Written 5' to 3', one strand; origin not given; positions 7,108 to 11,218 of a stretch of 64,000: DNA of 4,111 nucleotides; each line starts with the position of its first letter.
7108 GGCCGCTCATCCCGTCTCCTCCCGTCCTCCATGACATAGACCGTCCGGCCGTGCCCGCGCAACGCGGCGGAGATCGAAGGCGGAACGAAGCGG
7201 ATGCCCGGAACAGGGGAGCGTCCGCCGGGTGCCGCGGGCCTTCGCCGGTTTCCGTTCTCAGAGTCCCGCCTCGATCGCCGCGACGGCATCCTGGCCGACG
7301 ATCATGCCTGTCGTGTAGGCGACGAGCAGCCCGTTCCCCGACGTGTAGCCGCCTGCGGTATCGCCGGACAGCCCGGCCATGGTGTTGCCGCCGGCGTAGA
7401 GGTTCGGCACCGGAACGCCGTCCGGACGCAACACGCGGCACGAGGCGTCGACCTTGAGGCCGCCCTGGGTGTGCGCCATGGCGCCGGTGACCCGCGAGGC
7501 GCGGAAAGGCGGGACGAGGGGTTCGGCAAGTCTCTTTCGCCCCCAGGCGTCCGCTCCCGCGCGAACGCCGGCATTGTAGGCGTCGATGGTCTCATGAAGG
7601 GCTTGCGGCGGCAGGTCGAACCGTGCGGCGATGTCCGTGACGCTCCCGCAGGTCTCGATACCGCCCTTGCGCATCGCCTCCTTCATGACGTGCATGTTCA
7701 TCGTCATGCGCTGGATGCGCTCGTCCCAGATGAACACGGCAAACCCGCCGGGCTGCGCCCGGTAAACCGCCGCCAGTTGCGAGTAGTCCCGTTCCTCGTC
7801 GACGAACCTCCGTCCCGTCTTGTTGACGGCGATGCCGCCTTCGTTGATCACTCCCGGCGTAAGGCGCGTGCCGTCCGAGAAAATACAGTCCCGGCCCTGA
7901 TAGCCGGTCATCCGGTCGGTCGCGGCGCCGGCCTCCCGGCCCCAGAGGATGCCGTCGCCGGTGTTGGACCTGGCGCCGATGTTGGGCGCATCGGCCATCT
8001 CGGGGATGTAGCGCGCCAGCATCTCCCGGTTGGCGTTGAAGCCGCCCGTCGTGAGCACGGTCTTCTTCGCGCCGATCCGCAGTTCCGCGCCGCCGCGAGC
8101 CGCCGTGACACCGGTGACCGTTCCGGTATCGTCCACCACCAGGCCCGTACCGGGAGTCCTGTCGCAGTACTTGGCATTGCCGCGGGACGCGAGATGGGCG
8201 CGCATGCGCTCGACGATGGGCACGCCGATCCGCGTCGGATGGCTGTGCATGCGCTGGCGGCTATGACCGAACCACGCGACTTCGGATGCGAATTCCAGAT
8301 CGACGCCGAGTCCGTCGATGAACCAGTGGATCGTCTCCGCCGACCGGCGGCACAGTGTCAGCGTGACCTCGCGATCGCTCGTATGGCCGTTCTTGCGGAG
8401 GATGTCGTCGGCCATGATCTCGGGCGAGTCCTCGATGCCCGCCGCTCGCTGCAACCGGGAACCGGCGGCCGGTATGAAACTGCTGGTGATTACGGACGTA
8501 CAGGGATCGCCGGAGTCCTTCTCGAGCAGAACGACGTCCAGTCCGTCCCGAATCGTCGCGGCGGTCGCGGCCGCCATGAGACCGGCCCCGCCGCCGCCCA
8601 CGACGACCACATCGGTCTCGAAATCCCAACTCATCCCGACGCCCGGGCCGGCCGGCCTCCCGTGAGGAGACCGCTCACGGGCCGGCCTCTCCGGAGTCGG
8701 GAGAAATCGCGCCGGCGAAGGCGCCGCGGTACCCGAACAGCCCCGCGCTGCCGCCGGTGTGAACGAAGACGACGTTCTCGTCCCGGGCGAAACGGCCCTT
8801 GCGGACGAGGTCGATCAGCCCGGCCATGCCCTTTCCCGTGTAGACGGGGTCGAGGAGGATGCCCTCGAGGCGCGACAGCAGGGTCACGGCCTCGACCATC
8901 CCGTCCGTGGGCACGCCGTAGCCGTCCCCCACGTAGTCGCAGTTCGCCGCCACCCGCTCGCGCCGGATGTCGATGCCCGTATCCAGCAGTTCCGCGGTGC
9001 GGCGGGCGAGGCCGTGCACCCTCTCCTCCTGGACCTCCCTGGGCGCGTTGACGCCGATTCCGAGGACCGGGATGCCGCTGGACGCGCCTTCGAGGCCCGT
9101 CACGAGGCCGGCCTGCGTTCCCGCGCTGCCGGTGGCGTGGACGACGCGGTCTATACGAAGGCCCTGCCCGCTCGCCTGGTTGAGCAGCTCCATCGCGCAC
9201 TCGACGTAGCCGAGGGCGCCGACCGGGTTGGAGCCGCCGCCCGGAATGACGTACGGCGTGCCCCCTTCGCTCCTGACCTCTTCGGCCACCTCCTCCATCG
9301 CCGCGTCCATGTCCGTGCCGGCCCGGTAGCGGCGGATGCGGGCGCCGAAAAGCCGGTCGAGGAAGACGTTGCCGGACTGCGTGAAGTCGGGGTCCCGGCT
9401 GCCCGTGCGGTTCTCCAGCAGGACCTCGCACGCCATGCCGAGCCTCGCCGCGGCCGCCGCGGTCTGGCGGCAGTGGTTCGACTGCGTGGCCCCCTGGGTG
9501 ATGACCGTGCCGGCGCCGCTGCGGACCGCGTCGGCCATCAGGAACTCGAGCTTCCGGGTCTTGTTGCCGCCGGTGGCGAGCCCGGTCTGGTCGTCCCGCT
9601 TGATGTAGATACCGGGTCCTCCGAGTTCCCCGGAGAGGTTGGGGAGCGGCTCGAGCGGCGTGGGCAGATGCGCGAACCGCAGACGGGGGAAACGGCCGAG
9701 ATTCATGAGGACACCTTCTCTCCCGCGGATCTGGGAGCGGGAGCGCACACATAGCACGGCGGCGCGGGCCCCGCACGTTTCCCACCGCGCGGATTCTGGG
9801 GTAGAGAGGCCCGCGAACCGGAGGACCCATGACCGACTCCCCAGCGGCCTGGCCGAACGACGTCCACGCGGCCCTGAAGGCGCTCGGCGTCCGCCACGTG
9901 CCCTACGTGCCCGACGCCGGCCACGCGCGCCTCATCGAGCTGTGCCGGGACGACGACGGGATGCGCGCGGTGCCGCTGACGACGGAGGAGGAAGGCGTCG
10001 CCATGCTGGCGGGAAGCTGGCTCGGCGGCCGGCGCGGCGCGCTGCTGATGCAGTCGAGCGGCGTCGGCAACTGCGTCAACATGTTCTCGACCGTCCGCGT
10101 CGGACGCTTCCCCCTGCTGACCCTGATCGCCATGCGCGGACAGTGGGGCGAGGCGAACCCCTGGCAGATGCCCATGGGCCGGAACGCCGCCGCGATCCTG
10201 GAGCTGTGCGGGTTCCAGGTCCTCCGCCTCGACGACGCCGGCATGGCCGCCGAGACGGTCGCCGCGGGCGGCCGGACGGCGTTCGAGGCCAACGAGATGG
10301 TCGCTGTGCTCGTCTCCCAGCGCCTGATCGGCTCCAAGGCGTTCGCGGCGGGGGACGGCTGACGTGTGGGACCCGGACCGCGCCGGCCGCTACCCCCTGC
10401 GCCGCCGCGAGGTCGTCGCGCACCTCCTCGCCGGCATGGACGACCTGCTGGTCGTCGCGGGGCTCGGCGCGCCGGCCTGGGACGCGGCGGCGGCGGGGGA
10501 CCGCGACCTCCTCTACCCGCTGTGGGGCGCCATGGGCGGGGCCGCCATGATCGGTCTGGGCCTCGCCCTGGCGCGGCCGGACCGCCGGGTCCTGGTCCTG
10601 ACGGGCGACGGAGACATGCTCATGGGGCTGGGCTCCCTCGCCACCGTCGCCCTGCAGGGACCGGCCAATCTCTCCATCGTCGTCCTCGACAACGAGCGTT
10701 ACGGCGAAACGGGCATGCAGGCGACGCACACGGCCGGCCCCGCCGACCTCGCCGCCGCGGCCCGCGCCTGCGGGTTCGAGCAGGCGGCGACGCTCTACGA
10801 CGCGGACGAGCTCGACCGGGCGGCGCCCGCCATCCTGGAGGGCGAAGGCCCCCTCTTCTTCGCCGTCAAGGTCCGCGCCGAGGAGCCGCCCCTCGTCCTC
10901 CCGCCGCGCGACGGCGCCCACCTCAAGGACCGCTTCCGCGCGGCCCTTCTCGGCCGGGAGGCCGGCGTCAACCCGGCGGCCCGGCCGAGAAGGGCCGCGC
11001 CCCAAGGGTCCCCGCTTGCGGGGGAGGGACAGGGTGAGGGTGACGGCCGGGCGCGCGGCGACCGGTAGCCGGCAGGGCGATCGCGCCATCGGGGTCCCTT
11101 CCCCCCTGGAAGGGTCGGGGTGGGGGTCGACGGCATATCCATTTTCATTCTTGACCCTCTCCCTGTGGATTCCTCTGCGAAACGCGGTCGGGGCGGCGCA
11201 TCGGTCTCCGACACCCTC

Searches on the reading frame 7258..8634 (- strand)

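Call 87: search_protein_families(library=pfam, proteins=[window:7258-8634:-])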
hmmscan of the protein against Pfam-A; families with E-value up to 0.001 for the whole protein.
window:7258-8634:- (458 aa): 9 families
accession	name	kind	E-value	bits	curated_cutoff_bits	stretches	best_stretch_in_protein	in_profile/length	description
PF00890.30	FAD_binding_2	-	1.7e-55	189.4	20.4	1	8-424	1-405/414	FAD binding domain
PF01266.30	DAO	-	1.3e-07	31.9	27.9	1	8-116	1-85/353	FAD dependent oxidoreductase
PF07992.20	Pyr_redox_2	-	6.6e-07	29.5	26.1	1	8-198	2-109/291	Pyridine nucleotide-disulphide oxidoreductase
PF03486.20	HI0933_like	-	2.1e-06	27.8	50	1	8-40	2-32/244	HI0933-like protein Rossmann domain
PF01494.25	FAD_binding_3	-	1e-05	25.4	22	1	6-190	1-151/349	FAD binding domain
PF01134.28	GIDA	-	0.00011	21.8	22.1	0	8-53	1-44/391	Glucose inhibited division protein A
PF12831.13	FAD_oxidored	-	0.00045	20.1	27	1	8-40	1-31/416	FAD dependent oxidoreductase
PF13450.12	NAD_binding_8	-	0.00051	20.7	21.9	0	11-41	1-29/68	NAD(P)-binding Rossmann-like domain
PF01946.23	Thi4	-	0.00068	19.4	26.2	0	6-39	17-49/235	Thi4 family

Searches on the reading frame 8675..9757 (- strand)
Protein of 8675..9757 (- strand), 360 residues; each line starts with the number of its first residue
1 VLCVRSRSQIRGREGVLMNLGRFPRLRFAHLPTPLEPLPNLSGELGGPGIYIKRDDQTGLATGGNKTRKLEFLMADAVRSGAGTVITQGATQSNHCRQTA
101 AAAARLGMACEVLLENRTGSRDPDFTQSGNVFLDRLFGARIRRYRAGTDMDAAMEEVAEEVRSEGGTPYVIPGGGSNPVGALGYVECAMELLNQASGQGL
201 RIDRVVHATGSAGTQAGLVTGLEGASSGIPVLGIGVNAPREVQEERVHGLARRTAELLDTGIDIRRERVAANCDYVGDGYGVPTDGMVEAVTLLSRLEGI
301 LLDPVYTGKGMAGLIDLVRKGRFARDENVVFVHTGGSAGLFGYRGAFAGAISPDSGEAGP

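Call 87: search_protein_families(library=pfam, proteins=[window:8675-9757:-])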
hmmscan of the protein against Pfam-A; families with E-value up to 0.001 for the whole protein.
window:8675-9757:- (360 aa): 1 family
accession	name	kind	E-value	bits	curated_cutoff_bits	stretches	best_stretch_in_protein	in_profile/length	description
PF00291.31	PALP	-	1.8e-57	195.4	35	1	29-335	4-295/295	Pyridoxal-phosphate dependent enzyme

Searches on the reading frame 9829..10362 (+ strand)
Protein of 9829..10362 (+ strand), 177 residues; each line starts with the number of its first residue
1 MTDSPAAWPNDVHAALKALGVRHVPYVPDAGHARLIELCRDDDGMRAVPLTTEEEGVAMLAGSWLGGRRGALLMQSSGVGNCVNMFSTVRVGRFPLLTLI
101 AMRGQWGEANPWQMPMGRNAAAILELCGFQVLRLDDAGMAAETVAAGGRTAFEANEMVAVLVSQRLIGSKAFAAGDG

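Call 87: search_protein_families(library=pfam, proteins=[window:9829-10362:+])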
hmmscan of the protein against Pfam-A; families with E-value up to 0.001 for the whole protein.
window:9829-10362:+ (177 aa): 1 family
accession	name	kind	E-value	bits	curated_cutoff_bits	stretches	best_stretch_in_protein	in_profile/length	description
PF02776.23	TPP_enzyme_N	-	4.2e-07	30.2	26.8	1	14-103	9-100/119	Thiamine pyrophosphate enzyme, N-terminal TPP binding domain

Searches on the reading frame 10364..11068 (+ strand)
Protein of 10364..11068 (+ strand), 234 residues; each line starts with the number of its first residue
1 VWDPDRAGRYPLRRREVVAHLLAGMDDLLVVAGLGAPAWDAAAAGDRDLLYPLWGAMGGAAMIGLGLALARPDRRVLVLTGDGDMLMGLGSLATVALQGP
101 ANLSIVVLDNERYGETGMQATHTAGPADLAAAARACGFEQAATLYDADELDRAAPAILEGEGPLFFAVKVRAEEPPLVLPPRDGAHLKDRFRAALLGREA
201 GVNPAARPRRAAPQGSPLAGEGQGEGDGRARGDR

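Call 87: search_protein_families(library=pfam, proteins=[window:10364-11068:+])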
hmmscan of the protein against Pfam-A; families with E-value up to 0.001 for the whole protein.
window:10364-11068:+ (234 aa): 1 family
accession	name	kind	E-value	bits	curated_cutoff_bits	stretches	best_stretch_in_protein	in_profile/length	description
PF02775.26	TPP_enzyme_C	-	1.5e-18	67.5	21.9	1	52-167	25-150/151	Thiamine pyrophosphate enzyme, C-terminal TPP binding domain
